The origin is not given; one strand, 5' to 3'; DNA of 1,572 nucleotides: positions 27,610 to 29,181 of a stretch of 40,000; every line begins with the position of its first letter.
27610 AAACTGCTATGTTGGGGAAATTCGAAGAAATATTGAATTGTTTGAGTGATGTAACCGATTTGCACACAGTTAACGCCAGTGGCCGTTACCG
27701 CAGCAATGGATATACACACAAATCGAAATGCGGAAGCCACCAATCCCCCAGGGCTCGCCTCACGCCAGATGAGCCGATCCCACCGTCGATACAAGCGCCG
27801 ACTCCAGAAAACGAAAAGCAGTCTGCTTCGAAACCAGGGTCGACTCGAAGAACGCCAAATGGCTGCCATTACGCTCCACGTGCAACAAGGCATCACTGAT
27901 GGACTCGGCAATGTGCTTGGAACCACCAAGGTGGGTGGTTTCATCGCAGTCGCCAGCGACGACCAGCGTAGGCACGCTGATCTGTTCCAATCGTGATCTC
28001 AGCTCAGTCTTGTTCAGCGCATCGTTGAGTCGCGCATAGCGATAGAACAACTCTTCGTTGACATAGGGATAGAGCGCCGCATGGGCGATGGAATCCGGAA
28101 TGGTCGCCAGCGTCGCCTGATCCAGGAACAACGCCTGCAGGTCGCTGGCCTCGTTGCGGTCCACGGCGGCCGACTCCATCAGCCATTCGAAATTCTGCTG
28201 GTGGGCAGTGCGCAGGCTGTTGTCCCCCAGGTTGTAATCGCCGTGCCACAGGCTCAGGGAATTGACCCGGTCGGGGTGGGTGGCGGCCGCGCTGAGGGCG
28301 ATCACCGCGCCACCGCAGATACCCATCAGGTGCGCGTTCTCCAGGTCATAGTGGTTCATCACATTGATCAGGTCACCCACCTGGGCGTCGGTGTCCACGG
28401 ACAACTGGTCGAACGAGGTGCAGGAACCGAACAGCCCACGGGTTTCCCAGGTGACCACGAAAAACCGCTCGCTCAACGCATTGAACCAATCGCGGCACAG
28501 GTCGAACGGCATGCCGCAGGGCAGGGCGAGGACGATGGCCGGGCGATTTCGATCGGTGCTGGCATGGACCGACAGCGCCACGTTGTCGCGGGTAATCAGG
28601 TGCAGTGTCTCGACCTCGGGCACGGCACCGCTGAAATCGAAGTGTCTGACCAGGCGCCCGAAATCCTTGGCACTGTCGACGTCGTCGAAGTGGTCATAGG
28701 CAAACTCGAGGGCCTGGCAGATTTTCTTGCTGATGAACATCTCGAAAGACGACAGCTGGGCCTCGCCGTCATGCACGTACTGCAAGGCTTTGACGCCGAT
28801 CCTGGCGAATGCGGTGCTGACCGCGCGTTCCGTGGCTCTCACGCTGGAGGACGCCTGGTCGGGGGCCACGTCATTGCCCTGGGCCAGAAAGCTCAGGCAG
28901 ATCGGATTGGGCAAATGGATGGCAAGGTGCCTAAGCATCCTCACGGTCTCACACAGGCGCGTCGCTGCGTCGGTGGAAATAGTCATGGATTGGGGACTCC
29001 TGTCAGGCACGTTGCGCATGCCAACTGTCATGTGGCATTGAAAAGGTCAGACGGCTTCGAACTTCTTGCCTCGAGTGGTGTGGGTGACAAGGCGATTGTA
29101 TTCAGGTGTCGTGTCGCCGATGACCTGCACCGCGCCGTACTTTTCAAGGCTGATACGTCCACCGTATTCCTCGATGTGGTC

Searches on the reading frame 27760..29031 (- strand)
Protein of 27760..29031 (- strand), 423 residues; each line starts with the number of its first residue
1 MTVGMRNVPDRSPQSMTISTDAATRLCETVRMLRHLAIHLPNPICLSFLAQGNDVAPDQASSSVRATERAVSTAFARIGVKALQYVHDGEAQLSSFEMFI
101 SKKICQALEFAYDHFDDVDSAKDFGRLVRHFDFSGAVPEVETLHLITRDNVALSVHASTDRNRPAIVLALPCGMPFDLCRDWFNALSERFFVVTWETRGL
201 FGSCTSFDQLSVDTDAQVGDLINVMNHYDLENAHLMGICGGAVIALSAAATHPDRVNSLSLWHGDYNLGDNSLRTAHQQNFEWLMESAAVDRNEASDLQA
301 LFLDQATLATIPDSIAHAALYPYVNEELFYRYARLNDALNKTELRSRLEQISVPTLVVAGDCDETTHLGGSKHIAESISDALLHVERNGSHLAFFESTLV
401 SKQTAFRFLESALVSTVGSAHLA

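Call 95: search_protein_families(library=ncbifam, proteins=[window:27760-29031:-], max_evalue=0.00001)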
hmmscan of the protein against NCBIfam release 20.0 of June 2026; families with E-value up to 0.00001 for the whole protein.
window:27760-29031:- (423 aa): 18 families
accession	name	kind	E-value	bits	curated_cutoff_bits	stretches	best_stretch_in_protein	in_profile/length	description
NF051488.1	bifunc_PcaDC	exception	1.4e-25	90.2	390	1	156-410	5-251/375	bifunctional 3-oxoadipate enol-lactonase/4-carboxymuconolactone decarboxylase PcaDC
TIGR02427.1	protocat_pcaD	equivalog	1.1e-24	87.2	255.85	1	159-409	9-250/251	3-oxoadipate enol-lactonase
NF051487.1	bifunc_PcaCD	exception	9e-18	64.5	430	1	148-409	155-411/413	bifunctional 4-carboxymuconolactone decarboxylase/3-oxoadipate enol-lactonase PcaCD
NF041759.1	mac_hydro_EstT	equivalog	1.1e-16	60.9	450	1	145-394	4-263/278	macrolide hydrolase EstT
NF052610.1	macro_16_ester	equivalog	4.6e-15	55.7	420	1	145-389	5-261/281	alpha/beta fold macrolide esterase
TIGR03611.1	RutD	equivalog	6.6e-14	51.9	238.5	1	153-409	3-255/258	pyrimidine utilization protein D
TIGR01250.1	pro_imino_pep_2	subfamily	5.9e-09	35.9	167.65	1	338-399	217-277/288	proline iminopeptidase-family hydrolase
NF053684.1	esterase_mleBCA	exception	1.1e-08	34.5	570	1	155-380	15-252/281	BCA family alpha/beta fold macrolide esterase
NF011457.0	PRK14875.1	equivalog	1.5e-08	34.1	307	1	215-396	182-356/372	acetoin dehydrogenase dihydrolipoyllysine-residue acetyltransferase subunit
NF053693.1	esterase_mleCBF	exception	9.8e-08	31.7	564.5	1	149-383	9-252/279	CBF family alpha/beta fold macrolide esterase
TIGR01738.1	bioH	equivalog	2e-07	30.9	206.95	1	171-394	12-230/245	pimeloyl-ACP methyl ester esterase BioH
NF058673.1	LipAdnlyCyLipJMY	equivalog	6.1e-07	28.5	800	1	191-390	63-262/449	bifunctional lipase/adenylate cyclase LipJ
TIGR03343.1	biphenyl_bphD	equivalog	6.2e-07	28.9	462.15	1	223-398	93-269/282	2-hydroxy-6-oxo-6-phenylhexa-2,4-dienoate hydrolase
NF053683.1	esterase_mleBRB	exception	1.1e-06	28.5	585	0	191-396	53-264/280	BRB family alpha/beta fold macrolide esterase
NF033124.1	estX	equivalog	1.3e-06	27.7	600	1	202-378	63-248/280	macrolide esterase EstX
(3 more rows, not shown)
